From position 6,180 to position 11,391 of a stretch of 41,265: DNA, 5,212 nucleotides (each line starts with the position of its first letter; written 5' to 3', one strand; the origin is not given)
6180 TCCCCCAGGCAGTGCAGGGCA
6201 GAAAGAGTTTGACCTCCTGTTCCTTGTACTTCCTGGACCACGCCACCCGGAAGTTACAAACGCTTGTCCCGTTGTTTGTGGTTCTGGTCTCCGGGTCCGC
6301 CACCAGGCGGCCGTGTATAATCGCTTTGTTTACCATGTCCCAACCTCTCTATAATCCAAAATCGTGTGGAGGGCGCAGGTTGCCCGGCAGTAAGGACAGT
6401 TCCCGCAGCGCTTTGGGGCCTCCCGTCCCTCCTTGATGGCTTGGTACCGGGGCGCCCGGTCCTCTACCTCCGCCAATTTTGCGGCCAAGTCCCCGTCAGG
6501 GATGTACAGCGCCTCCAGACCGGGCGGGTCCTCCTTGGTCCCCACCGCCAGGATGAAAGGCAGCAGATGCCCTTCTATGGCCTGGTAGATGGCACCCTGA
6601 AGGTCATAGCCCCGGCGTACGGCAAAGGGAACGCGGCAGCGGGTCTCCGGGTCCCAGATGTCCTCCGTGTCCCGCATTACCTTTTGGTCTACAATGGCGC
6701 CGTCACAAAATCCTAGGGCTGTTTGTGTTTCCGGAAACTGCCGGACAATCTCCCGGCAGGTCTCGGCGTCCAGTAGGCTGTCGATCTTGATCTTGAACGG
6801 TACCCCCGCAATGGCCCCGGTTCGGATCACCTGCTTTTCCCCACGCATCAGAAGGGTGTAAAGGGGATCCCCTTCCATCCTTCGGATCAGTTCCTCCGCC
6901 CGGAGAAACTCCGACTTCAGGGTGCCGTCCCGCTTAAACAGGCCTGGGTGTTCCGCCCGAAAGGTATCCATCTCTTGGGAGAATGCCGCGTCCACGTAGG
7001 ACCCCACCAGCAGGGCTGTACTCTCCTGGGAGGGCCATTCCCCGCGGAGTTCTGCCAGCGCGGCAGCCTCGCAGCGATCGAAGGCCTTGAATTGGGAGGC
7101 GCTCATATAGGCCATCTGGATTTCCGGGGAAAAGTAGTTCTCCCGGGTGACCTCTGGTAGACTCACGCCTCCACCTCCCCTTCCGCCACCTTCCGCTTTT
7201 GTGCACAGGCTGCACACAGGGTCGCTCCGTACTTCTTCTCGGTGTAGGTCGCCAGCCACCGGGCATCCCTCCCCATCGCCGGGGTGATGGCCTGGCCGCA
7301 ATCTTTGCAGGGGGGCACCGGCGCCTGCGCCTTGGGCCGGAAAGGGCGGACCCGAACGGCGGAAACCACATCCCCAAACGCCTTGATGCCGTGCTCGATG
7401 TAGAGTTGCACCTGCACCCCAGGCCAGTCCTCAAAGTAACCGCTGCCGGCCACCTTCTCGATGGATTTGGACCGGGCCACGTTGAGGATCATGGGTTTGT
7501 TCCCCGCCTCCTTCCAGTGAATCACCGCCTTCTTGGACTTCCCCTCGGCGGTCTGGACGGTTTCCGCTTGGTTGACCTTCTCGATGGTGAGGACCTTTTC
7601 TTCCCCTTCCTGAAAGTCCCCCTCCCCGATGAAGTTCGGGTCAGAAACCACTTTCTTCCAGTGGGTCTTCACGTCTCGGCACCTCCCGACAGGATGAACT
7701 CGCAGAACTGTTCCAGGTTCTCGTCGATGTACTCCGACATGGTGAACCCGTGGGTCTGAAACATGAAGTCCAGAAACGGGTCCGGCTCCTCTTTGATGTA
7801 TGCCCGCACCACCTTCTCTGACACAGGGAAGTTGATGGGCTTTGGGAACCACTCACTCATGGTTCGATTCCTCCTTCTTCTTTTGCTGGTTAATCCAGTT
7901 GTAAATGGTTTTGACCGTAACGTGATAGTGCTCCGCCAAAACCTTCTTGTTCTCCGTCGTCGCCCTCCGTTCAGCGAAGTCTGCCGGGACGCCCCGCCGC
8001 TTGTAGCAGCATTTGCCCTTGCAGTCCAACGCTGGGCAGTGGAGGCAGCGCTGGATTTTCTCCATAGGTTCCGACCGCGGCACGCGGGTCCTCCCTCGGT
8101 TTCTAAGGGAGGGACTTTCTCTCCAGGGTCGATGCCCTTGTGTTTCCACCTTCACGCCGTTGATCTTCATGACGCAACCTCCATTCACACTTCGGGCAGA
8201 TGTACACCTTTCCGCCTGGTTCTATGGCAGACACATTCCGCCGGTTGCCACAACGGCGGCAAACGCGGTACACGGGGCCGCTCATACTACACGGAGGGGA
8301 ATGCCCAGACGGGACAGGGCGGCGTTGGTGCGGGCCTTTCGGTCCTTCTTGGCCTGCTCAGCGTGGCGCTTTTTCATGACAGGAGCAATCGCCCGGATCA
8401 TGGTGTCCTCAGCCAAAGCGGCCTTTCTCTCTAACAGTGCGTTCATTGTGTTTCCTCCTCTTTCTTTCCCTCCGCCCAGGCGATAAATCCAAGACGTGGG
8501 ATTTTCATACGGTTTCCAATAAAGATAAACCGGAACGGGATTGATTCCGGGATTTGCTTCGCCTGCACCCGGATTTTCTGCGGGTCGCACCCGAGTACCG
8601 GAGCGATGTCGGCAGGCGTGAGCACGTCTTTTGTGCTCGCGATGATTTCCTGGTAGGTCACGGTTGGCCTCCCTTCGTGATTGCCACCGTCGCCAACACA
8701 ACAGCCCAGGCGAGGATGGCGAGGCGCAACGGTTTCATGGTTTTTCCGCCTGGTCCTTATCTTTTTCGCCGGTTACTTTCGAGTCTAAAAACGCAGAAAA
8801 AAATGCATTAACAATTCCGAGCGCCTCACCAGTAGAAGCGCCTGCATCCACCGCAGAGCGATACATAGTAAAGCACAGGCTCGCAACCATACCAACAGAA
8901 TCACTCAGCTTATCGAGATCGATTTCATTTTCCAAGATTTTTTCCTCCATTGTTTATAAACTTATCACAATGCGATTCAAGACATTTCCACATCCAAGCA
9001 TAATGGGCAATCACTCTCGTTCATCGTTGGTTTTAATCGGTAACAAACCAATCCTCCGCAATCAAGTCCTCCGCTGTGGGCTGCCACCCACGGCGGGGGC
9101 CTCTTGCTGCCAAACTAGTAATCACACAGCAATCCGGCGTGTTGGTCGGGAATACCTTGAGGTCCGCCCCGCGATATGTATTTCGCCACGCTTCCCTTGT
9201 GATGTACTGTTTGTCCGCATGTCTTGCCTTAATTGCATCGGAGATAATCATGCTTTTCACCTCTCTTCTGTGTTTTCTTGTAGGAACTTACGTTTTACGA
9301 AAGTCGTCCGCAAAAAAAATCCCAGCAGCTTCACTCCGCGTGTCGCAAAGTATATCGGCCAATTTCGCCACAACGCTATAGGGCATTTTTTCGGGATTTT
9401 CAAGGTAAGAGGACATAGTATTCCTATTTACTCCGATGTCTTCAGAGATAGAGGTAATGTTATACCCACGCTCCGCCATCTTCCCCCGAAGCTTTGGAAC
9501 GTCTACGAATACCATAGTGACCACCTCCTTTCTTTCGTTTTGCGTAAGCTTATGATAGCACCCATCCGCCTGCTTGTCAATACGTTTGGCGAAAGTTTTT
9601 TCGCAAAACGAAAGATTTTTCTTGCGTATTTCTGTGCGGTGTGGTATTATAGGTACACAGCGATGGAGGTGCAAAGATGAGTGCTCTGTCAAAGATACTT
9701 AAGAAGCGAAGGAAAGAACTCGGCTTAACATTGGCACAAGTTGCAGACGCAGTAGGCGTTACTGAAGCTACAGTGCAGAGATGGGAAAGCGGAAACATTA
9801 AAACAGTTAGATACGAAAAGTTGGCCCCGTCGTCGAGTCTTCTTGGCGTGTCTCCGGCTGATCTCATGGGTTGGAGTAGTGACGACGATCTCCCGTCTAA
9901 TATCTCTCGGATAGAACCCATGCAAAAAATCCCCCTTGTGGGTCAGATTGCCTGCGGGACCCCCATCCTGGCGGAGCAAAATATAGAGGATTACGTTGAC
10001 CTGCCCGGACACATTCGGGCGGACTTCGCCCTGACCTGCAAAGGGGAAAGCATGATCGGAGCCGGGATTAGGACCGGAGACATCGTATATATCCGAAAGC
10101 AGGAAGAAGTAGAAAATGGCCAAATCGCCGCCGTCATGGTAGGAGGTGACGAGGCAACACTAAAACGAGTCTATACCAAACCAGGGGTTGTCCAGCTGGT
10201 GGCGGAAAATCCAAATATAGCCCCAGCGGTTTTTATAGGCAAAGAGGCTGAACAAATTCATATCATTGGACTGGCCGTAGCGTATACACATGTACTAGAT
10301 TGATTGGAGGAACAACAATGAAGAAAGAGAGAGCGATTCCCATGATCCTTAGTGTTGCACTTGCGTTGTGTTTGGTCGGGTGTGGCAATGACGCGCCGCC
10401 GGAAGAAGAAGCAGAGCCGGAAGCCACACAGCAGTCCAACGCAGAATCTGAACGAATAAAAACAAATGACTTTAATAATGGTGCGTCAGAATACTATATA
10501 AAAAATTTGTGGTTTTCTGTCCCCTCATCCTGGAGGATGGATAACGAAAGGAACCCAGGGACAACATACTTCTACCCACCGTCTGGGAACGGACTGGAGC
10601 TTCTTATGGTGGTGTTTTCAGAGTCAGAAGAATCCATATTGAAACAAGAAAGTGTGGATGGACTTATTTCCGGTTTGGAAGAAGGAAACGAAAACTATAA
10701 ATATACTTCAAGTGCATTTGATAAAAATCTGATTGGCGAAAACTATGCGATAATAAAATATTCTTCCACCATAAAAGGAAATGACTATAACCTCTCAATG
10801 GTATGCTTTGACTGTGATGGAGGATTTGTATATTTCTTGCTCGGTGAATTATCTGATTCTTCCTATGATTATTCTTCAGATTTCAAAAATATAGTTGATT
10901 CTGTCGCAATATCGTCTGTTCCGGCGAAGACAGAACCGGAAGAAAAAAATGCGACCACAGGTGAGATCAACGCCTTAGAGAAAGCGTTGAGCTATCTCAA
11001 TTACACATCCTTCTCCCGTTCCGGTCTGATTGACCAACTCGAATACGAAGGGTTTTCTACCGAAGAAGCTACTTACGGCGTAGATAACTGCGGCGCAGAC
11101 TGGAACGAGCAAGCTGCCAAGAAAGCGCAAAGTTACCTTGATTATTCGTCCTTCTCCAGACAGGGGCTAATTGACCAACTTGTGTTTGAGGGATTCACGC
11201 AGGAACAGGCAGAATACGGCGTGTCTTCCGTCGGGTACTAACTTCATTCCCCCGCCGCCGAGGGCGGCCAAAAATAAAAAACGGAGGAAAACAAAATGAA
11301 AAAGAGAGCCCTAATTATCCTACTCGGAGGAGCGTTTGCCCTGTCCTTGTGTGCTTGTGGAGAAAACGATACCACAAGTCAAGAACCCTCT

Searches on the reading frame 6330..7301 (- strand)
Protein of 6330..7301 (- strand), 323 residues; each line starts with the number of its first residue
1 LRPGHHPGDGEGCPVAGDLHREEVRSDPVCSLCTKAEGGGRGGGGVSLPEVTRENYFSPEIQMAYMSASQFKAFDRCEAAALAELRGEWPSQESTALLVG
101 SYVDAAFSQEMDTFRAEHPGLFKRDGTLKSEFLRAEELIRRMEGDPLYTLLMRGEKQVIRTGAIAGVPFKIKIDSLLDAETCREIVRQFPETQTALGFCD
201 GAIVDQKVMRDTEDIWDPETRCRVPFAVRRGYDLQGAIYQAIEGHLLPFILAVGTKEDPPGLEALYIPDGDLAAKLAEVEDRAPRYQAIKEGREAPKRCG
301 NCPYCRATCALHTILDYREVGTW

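Call 46: search_protein_families(library=pfam, proteins=[window:6330-7301:-], max_evalue=0.001)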
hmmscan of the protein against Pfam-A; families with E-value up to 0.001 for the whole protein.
window:6330-7301:- (323 aa): 1 family
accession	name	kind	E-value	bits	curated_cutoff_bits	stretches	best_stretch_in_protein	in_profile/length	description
PF12684.13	DUF3799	-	1.4e-50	172.7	26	2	67-178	1-118/233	PDDEXK-like domain of unknown function (DUF3799)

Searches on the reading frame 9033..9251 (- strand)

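Call 56: search_protein_families(library=pfam, proteins=[window:9033-9251:-], max_evalue=0.1)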
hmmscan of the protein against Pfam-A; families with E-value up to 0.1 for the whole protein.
window:9033-9251:- (72 aa): 1 family
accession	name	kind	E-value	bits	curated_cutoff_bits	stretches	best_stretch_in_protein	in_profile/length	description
PF11195.14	Tad2-like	-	4e-08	34.1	25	1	1-70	1-72/73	Thoeris anti-defense 2-like domain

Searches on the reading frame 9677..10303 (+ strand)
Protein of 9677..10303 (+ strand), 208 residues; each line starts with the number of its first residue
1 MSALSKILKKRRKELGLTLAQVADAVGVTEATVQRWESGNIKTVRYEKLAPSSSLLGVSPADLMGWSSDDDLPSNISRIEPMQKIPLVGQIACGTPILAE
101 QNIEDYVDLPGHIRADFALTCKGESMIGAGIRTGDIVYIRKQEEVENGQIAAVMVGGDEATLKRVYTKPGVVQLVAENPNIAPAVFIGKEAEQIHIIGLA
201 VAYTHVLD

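Call 46: search_protein_families(library=pfam, proteins=[window:9677-10303:+], max_evalue=0.001)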
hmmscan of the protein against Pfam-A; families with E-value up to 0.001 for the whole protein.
window:9677-10303:+ (208 aa): 7 families
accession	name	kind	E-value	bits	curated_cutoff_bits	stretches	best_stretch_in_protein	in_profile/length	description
PF00717.28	Peptidase_S24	-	7e-27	93.9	23.3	1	86-201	1-116/116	Peptidase S24-like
PF01381.28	HTH_3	-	2.6e-11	43.8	23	1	8-63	1-55/55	Helix-turn-helix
PF13560.12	HTH_31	-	1.3e-09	38.7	27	1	8-62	6-60/64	Helix-turn-helix domain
PF13443.12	HTH_26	-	9.8e-08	32.6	22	1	8-67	2-61/63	Cro/C1-type HTH DNA-binding domain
PF13384.12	HTH_23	-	3.7e-05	23.8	24.6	1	8-36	11-37/50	Homeodomain-like domain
PF13413.12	HTH_25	-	0.00043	20.5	24.6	1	7-42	1-36/62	Helix-turn-helix domain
PF12844.13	HTH_19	-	0.00045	20.5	30.2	1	8-64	4-59/64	Helix-turn-helix domain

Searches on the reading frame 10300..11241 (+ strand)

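Call 46: search_protein_families(library=pfam, proteins=[window:10300-11241:+], max_evalue=0.001)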
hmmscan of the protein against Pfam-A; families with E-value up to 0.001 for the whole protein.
window:10300-11241:+ (313 aa): 2 families
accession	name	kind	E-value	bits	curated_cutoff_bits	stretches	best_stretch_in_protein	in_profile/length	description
PF07553.16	Lipoprotein_Ltp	-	7.7e-34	116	23.2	2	267-310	1-47/48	Host cell surface-exposed lipoprotein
PF21982.2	RecX_HTH1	-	0.00085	19.7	26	0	225-257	1-33/40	RecX, first three-helix domain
